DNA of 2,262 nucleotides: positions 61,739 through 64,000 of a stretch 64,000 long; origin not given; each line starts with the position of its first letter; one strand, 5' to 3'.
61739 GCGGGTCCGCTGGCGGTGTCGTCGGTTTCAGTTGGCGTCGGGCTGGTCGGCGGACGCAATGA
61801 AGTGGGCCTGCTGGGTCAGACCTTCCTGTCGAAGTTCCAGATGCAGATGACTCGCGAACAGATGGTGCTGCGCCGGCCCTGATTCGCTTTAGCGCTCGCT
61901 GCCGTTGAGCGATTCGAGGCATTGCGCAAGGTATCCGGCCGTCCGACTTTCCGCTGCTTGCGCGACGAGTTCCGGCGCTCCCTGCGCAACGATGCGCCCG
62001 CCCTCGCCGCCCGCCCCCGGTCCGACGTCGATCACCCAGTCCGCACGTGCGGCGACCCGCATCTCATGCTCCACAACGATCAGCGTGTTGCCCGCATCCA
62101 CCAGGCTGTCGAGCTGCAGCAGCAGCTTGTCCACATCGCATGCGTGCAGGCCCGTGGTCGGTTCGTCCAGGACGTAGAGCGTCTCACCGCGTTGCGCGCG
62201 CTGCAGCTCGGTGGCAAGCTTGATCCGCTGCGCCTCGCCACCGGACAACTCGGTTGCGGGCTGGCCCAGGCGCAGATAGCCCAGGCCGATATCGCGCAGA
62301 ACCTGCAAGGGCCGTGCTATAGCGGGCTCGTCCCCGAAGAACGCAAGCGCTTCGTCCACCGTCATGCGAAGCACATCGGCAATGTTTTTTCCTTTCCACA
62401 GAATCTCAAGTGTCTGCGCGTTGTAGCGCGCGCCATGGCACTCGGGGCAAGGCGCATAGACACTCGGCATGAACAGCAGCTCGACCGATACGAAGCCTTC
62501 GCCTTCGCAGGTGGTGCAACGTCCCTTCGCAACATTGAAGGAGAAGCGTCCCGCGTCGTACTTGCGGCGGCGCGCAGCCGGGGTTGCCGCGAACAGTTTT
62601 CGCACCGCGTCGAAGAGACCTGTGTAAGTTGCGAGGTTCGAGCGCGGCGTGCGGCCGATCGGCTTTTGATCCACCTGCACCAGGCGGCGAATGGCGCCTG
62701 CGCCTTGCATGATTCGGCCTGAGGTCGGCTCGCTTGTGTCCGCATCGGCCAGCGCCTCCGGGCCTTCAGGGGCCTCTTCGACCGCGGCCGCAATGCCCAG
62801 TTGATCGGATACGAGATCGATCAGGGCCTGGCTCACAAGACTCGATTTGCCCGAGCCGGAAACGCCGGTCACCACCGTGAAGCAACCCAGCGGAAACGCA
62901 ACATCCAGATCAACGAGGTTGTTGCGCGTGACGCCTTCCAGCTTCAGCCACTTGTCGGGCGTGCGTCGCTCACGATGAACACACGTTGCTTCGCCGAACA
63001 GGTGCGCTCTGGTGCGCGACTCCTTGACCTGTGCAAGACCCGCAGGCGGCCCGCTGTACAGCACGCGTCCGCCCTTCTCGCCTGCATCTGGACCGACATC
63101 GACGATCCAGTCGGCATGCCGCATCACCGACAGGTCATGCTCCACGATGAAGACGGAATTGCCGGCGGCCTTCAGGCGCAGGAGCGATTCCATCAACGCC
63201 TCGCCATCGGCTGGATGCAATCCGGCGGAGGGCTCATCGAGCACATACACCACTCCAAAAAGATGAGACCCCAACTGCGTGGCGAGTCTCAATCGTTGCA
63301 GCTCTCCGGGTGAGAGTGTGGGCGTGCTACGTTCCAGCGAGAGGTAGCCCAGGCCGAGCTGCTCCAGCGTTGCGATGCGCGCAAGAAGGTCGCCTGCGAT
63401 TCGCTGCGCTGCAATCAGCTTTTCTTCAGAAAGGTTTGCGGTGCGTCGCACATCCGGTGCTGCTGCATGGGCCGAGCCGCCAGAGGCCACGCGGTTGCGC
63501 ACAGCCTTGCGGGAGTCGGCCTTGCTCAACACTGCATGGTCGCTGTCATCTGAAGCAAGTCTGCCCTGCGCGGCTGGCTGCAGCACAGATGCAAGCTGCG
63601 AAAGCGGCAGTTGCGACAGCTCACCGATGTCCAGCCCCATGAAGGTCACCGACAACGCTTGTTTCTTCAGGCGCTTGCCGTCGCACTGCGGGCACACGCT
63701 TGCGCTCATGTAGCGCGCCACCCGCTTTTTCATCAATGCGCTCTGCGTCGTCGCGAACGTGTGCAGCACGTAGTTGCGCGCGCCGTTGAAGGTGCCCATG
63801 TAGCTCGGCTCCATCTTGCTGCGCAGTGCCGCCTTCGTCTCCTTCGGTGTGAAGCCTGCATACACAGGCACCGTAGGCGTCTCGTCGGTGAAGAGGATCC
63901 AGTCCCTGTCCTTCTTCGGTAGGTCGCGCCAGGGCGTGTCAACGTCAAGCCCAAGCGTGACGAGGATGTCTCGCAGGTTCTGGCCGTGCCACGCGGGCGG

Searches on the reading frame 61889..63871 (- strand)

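Call 47: search_protein_families(library=pfam, proteins=[window:61889-63871:-], max_evalue=0.00001)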
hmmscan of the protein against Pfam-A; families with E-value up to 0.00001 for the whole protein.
window:61889-63871:- (660 aa): 2 families
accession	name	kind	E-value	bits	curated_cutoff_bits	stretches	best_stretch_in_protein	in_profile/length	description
PF00005.33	ABC_tran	-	8.1e-11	43.1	25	0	530-573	97-137/137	ABC transporter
PF13304.12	AAA_21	-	5.6e-08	33.6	27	0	185-243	237-296/304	AAA domain, putative AbiEii toxin, Type IV TA system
